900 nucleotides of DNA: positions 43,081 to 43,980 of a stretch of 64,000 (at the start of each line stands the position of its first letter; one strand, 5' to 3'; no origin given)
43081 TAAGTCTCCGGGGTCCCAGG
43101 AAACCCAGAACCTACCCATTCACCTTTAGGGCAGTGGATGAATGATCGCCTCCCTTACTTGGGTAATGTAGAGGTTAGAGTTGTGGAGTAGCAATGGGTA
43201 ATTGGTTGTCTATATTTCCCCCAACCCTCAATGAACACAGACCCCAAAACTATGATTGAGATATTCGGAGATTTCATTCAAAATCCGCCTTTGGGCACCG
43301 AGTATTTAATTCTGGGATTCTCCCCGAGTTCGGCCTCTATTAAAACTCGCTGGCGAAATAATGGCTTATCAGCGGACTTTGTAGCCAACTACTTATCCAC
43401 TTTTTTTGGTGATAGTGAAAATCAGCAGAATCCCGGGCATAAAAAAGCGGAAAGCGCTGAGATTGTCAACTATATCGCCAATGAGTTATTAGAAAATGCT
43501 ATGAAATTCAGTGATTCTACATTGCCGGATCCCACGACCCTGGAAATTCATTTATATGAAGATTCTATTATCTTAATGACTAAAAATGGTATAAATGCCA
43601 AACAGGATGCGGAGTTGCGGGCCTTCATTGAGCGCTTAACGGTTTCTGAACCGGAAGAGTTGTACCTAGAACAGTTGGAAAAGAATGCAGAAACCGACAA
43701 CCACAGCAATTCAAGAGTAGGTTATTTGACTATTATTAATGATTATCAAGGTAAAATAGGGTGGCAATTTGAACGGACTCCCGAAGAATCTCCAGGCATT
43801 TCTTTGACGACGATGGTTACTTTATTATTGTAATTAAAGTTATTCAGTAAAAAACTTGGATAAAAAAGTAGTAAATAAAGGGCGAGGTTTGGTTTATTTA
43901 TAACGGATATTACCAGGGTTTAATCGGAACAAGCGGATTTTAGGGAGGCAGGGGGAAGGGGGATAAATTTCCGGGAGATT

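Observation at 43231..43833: Isolated AT-rich gene encoding a 200-aa protein with a GHKL ATPase N-box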

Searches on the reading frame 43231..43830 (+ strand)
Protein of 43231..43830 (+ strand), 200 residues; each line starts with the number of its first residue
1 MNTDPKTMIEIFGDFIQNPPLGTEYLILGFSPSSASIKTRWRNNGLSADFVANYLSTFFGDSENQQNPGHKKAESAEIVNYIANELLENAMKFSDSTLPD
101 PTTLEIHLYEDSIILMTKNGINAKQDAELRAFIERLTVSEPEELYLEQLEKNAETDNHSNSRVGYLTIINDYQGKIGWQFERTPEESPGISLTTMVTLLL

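Call 3: search_protein_families(library=pfam, proteins=[window:43231-43830:+], max_evalue=10)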
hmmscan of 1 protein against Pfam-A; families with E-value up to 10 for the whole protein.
window:43231-43830:+ (200 aa): 1 family
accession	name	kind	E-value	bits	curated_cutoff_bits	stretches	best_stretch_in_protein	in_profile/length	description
PF19788.4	DUF6272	-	6.6e-05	23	26.6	1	74-185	10-129/134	Family of unknown function (DUF6272)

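Call 4: search_protein_families(library=ncbifam, proteins=[window:43231-43830:+], max_evalue=10)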
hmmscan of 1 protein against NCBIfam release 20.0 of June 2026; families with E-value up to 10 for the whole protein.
window:43231-43830:+ (200 aa): 3 families
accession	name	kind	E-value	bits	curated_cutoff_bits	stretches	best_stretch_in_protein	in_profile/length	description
NF052618.1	slr1658_cyano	equivalog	1.6e-73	246.4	200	1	10-198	1-189/191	slr1658 family protein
NF047703.1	slr1658_superfam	superfamily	4.2e-64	215.4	100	1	12-198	1-185/185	slr1658 superfamily regulator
NF038262.1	SiaB_fam_kinase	subfamily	0.00025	20.7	85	1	85-193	56-174/177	SiaB family protein kinase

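Call 12: find_homologous_proteins(query=window:43231-43830:+, max_evalue=0.001)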
Query window:43231-43830:+ (200 aa): 3522 proteins with E <= 0.001 among 3648 candidates; the best 120 are listed.
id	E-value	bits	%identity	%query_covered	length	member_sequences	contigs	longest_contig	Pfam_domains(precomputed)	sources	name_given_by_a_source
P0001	1.6e-121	421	99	97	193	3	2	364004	-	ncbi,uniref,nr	ncbi:slr1658 superfamily regulator [Laspinema olomoucense]|uniref:slr1658 superfamily regulator n=1 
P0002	3.0e-105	368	84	100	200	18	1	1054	-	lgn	-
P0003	6.0e-101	354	82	100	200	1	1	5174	PF19788.5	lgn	-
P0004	5.6e-99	348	83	97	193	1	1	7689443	PF19788.5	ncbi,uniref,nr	ncbi:DUF6272 family protein [Oscillatoria acuminata]|uniref:ATP-binding protein n=1 Tax=Oscillatoria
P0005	9.0e-99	347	83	97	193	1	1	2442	-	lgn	-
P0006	4.2e-98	345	82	97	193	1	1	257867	PF19788.5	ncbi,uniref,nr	ncbi:ATP-binding protein [Laspinema sp. A4]|uniref:slr1658 superfamily regulator n=1 Tax=Laspinema s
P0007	1.4e-96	340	82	97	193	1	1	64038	PF19788.5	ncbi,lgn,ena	-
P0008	6.5e-96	338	80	97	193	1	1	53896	-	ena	-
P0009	2.4e-95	336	80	97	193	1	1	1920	-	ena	-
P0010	1.9e-94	333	78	98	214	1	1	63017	PF19788.5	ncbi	-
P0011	7.7e-93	328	80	96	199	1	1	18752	PF19788.5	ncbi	ncbi:MAG: DUF6272 family protein [Chroococcales cyanobacterium]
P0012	3.6e-88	312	72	99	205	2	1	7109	PF19788.5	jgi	jgi:hypothetical protein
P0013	2.2e-62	228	58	95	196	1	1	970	PF19788.5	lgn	-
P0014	4.6e-60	221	53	96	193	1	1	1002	PF19788.5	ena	-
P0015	8.4e-59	217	51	97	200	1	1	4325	PF19788.5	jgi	jgi:hypothetical protein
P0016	2.1e-58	215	52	96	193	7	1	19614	PF19788.5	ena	-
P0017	7.5e-58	213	54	97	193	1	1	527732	PF19788.5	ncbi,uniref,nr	ncbi:DUF6272 family protein [Laspinema olomoucense]|uniref:DUF6272 family protein n=1 Tax=Laspinema 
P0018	1.4e-57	213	53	97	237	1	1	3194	PF19788.5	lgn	-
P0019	1.5e-57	212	54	97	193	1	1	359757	PF19788.5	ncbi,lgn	-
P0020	1.7e-57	212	54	97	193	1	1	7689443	PF19788.5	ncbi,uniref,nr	ncbi:DUF6272 family protein [Oscillatoria acuminata]|uniref:ATP-binding protein n=1 Tax=Oscillatoria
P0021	1.8e-57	212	54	97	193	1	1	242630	PF19788.5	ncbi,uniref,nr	ncbi:slr1658 superfamily regulator [Laspinema palackyanum]|uniref:slr1658 superfamily regulator n=1 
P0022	1.8e-57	212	52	96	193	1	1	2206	PF19788.5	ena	-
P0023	2.7e-57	212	54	97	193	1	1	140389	PF19788.5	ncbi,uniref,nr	ncbi:DUF6272 family protein [Laspinema olomoucense]|uniref:DUF6272 family protein n=1 Tax=Laspinema 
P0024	2.8e-57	212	54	97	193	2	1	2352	PF19788.5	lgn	-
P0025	5.3e-57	211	52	96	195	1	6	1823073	PF19788.5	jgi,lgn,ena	-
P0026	5.8e-57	211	52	96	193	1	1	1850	PF19788.5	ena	-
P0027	6.4e-57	210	54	97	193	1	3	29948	PF19788.5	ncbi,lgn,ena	ncbi:MAG TPA: DUF6272 family protein [Vampirovibrionales bacterium]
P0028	8.1e-57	210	52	97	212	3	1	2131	PF19788.5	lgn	-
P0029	8.7e-57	210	51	97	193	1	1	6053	PF19788.5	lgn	-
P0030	9.6e-57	210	53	97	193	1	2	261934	PF19788.5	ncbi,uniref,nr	ncbi:DUF6272 family protein [Laspinema olomoucense]|uniref:DUF6272 family protein n=1 Tax=Laspinema 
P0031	1.1e-56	210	50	100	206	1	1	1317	PF19788.5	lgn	-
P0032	1.2e-56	209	52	97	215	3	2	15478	PF19788.5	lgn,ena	-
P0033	1.4e-56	209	50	96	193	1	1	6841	PF19788.5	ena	-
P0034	1.4e-56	209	50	96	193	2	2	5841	PF19788.5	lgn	-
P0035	1.6e-56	209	53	97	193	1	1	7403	PF19788.5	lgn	-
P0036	1.7e-56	209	51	96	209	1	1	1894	PF19788.5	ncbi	-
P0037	1.7e-56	209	52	96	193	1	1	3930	PF19788.5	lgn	-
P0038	1.7e-56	209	53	97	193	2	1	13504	PF19788.5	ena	-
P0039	2.3e-56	209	49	100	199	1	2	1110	PF19788.5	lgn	-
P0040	5.9e-56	207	53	97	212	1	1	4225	PF19788.5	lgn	-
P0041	6.2e-56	207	53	97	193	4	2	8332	PF19788.5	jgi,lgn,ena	jgi:hypothetical protein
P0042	7.7e-56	207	52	97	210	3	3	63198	PF19788.5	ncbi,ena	-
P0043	8.3e-56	207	51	97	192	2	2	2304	PF19788.5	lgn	-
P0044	8.7e-56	207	52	98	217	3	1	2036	PF19788.5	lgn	-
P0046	9.2e-56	207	50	98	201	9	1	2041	PF19788.5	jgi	jgi:hypothetical protein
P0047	9.6e-56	207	51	97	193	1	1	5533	PF19788.5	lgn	-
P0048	1.2e-55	206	53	97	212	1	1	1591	PF19788.5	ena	-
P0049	1.2e-55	206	53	97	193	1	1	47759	PF19788.5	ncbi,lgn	-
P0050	1.3e-55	206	49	96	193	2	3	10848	PF19788.5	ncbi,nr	ncbi:MAG TPA: ATP-binding protein [Cyanobacteria bacterium UBA8803]|nr:ATP-binding protein [Cyanobac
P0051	1.8e-55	206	50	96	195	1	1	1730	PF19788.5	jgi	jgi:hypothetical protein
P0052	1.9e-55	206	51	97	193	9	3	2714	PF19788.5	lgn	-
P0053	2.0e-55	206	49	96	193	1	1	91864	PF19788.5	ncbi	ncbi:MAG: DUF6272 family protein [Hormoscilla sp.]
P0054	2.0e-55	205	52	97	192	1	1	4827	PF19788.5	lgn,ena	-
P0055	2.5e-55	205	52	97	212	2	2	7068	PF19788.5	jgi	jgi:hypothetical protein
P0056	2.7e-55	205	51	98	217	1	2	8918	PF19788.5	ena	-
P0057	3.2e-55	205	50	99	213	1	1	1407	PF19788.5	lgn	-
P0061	4.5e-55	204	49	97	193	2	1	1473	PF19788.5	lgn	-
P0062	4.6e-55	204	52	97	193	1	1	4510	PF19788.5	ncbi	ncbi:MAG: DUF6272 family protein [Chroococcales cyanobacterium]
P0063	4.6e-55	204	52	97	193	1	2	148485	PF19788.5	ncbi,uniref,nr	ncbi:DUF6272 family protein [Laspinema sp. D1]|uniref:DUF6272 family protein n=1 Tax=Laspinema palac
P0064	4.6e-55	204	49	99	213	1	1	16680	PF19788.5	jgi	jgi:hypothetical protein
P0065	5.4e-55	204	50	96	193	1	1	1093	PF19788.5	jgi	jgi:hypothetical protein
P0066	6.0e-55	204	49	97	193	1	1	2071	PF19788.5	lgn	-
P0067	6.6e-55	204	50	96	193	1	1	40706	PF19788.5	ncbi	-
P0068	6.9e-55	204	52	98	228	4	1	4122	PF19788.5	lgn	-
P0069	7.4e-55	204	49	96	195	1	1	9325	PF19788.5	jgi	-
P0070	7.8e-55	204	50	96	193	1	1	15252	PF19788.5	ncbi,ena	ncbi:MAG TPA: DUF6272 family protein [Leptolyngbyaceae cyanobacterium]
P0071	8.5e-55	203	49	96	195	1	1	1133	PF19788.5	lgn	-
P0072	8.9e-55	203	49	96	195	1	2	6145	PF19788.5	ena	-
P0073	9.7e-55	203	49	96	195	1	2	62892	PF19788.5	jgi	jgi:hypothetical protein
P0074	1.1e-54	203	50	96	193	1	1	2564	PF19788.5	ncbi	-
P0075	1.1e-54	203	49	96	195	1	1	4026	PF19788.5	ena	-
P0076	1.1e-54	203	50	97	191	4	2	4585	PF19788.5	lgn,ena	-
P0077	1.2e-54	203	49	96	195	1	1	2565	PF19788.5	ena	-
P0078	1.3e-54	203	51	97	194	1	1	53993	PF19788.5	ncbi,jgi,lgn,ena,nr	ncbi:MAG: ATP-binding protein [Aphanothece sp. CMT-3BRIN-NPC111]|jgi:hypothetical protein|nr:ATP-bin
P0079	1.5e-54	203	49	96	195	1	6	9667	PF19788.5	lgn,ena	-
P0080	1.6e-54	203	51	96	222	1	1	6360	PF19788.5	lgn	-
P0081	1.6e-54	203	52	96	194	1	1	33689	PF19788.5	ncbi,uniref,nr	ncbi:DUF6272 family protein [Candidatus Parabeggiatoa sp. HSG14]|uniref:DUF6272 family protein n=1 T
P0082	1.6e-54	203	50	96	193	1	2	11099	PF19788.5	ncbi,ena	-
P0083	1.6e-54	203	50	95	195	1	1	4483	PF19788.5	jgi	jgi:hypothetical protein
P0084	1.6e-54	203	50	97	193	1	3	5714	PF19788.5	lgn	-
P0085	1.7e-54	203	49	96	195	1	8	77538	PF19788.5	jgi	jgi:hypothetical protein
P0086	1.7e-54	202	50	96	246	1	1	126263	PF19788.5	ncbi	-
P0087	1.7e-54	202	49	96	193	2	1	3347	PF19788.5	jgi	jgi:hypothetical protein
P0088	1.7e-54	202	53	97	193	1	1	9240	PF19788.5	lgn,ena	-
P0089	1.7e-54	202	52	96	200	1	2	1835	PF19788.5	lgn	-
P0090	2.4e-54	202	50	96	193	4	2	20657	PF19788.5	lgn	-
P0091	2.7e-54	202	49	96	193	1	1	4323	PF19788.5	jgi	jgi:hypothetical protein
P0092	3.1e-54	202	52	97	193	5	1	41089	PF19788.5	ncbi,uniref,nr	ncbi:ATP-binding protein [Oscillatoria sp. HE19RPO]|uniref:slr1658 superfamily regulator n=1 Tax=Osc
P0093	3.4e-54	202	51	96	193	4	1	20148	PF19788.5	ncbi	-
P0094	4.1e-54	201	49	96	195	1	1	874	PF19788.5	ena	-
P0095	5.3e-54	201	50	97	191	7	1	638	PF02518.32,PF19788.5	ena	-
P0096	5.7e-54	201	49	96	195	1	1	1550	PF19788.5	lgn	-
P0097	6.2e-54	201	50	97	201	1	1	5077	PF13581.13,PF19788.5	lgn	-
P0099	6.9e-54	201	52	97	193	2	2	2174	PF19788.5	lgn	-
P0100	6.9e-54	200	50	97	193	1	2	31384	PF19788.5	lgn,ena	-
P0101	7.0e-54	200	50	96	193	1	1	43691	PF19788.5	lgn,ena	-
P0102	7.0e-54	200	49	96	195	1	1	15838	PF19788.5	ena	-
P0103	8.4e-54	200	51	96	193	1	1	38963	PF19788.5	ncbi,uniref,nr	ncbi:slr1658 superfamily regulator [Limnofasciculus baicalensis]|uniref:DUF6272 family protein n=1 T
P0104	8.7e-54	200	49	96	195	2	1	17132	PF19788.5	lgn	-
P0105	8.8e-54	200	49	100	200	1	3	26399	PF19788.5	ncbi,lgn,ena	ncbi:MAG: DUF6272 family protein [Pleurocapsa sp.]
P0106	9.1e-54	200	49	96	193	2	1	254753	PF19788.5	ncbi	-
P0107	9.3e-54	200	49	96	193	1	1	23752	PF19788.5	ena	-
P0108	9.9e-54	200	50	99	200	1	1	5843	PF19788.5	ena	-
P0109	1.1e-53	200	51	96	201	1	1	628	PF19788.5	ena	-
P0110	1.3e-53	200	50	97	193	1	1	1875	PF19788.5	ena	-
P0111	1.3e-53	200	49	96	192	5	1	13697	PF19788.5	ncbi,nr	ncbi:MAG TPA: DUF6272 family protein [Kamptonema sp.]|nr:DUF6272 family protein [Kamptonema sp.]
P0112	1.4e-53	199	48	97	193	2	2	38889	PF19788.5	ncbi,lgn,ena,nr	ncbi:MAG TPA: ATP-binding protein [Cyanobacteria bacterium UBA8543]|nr:ATP-binding protein [Cyanobac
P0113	1.5e-53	199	49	96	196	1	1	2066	PF19788.5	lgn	-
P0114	1.8e-53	199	49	96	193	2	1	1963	PF19788.5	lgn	-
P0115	2.0e-53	199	51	96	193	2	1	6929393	PF19788.5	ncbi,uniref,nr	ncbi:slr1658 superfamily regulator [Kamptonema formosum]|uniref:slr1658 superfamily regulator n=1 Ta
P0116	2.3e-53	199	50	96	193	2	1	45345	PF19788.5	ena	-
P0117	2.4e-53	199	51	96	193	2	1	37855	PF19788.5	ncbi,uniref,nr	ncbi:DUF6272 family protein [Phormidium sp. CCY1219]|uniref:DUF6272 family protein n=1 Tax=Phormidiu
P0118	2.5e-53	199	51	99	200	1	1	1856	PF19788.5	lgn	-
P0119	2.6e-53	199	50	100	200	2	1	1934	PF19788.5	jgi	jgi:hypothetical protein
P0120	2.7e-53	199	50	97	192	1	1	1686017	PF19788.5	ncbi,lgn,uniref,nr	ncbi:DUF6272 family protein [Chroococcidiopsis sp. TS-821]|uniref:DUF6272 family protein n=1 Tax=Chr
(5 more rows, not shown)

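Call 14: find_encoding_contigs(protein=P0020, flank=10000, max_places=2)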
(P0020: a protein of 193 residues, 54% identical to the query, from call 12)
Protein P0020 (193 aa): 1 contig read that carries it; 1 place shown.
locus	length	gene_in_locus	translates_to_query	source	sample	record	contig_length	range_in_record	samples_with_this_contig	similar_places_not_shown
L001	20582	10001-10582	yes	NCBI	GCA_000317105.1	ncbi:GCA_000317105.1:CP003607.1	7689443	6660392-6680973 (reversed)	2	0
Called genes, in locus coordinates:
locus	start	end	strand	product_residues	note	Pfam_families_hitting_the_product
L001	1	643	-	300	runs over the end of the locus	PF00950:ABC-3, PF01032:FecCD (weak)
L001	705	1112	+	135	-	PF01022:HTH_5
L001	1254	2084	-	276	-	PF13476:AAA_23 (weak), PF02463:SMC_N (faint), PF13555:AAA_29 (weak), PF00005:ABC_tran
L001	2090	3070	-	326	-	PF01297:ZnuA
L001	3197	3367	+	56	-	-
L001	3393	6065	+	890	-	PF02367:TsaE (faint), PF13401:AAA_22 (faint), PF00158:Sigma54_activat (weak), PF00004:AAA, PF07724:AAA_2, PF07728:AAA_5, PF00004:AAA, PF17866:AAA_lid_6, +5 more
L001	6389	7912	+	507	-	-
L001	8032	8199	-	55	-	-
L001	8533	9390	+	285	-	PF00793:DAHP_synth_1, PF03102:NeuB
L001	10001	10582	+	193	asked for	PF19788:DUF6272 (weak)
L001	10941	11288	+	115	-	PF01740:STAS (weak)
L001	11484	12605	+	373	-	PF00512:HisKA, PF02518:HATPase_c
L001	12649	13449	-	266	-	PF00590:TP_methylase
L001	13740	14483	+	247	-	PF13847:Methyltransf_31, PF08241:Methyltransf_11, PF08242:Methyltransf_12 (weak), PF13649:Methyltransf_25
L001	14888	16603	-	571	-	PF20446:ABC_N, PF09818:ABC_ATPase, PF21117:MRB1590_C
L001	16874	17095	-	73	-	-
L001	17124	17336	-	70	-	-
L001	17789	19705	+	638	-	PF00690:Cation_ATPase_N, PF00122:E1-E2_ATPase, PF13246:Cation_ATPase, PF00702:Hydrolase (weak)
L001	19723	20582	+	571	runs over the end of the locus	PF12323:HTH_OrfB_IS605 (weak), PF07282:Cas12f1-like_TNB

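Call 15: find_encoding_contigs(protein=P0004, flank=10000, max_places=2)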
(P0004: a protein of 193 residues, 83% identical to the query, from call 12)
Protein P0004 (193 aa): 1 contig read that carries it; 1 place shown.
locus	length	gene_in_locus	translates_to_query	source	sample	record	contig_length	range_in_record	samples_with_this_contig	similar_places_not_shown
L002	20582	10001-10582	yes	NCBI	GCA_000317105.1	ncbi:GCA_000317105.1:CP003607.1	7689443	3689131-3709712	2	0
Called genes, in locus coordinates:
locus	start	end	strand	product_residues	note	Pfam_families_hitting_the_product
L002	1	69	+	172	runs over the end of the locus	PF01967:MoaC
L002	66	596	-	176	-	-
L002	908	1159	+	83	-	PF13239:2TM (weak)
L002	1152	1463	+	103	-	PF11378:DUF3181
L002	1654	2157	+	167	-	PF00300:His_Phos_1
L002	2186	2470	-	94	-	-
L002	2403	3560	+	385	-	PF00285:Citrate_synt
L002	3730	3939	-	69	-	-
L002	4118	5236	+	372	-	PF00146:NADHdh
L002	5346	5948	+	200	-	PF13746:Fer4_18 (faint), PF13534:Fer4_17 (faint), PF13484:Fer4_16 (faint), PF00037:Fer4 (weak), PF13237:Fer4_10, PF12838:Fer4_7, PF13187:Fer4_9 (weak), PF00037:Fer4 (weak), +2 more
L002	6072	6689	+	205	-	PF00499:Oxidored_q3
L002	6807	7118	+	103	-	PF00420:Oxidored_q2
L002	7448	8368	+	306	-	PF01513:NAD_kinase, PF20143:NAD_kinase_C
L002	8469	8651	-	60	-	-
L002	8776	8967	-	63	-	-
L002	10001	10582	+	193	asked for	PF19788:DUF6272 (weak)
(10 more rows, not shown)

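Call 18: search_solved_structures(query=A1, max_evalue=10, show_alignments=3)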
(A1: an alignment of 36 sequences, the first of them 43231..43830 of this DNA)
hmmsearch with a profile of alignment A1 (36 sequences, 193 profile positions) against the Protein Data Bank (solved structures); distinct sequences matched with E-value up to 10: 0.

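Call 24: search_protein_representatives(protein=window:43231-43830:+)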
Query: 200 residues. Proteins with E-value up to 0.001 (for the whole library): 573; up to 1e-10: 308; up to 1e-30: 69. The best 150 are listed.
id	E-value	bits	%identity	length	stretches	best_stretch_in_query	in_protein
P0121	4.1e-53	196.3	48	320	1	3-198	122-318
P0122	2.1e-51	190.7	52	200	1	8-199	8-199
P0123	3.5e-51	190.0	47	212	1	5-198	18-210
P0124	4.0e-46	173.5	44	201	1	7-199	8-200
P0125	1.2e-45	172.0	44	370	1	8-199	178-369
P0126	4.9e-45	170.0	45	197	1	8-199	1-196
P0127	1.4e-44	168.5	44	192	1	8-198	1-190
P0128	2.8e-44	167.5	42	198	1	9-200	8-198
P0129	1.5e-43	165.1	47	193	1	8-198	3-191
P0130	2.3e-42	161.2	39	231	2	12-198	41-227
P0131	2.6e-42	161.1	43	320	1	8-198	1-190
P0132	1.7e-41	158.4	43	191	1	8-198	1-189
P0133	2.0e-41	158.2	43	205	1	6-198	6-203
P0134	2.0e-41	158.2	41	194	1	9-198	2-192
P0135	2.1e-41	158.1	41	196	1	9-197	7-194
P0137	2.3e-39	151.4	45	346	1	8-196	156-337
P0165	9.6e-34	133.1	45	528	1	23-196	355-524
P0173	2.3e-32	128.6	39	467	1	8-192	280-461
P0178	1.1e-31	126.4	41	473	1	23-183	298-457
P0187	5.0e-31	124.3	40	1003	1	21-198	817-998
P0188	5.3e-31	124.2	37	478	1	8-194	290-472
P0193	2.7e-30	121.9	42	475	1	23-198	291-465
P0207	6.8e-28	114.0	43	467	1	23-199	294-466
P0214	2.5e-27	112.2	39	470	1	7-196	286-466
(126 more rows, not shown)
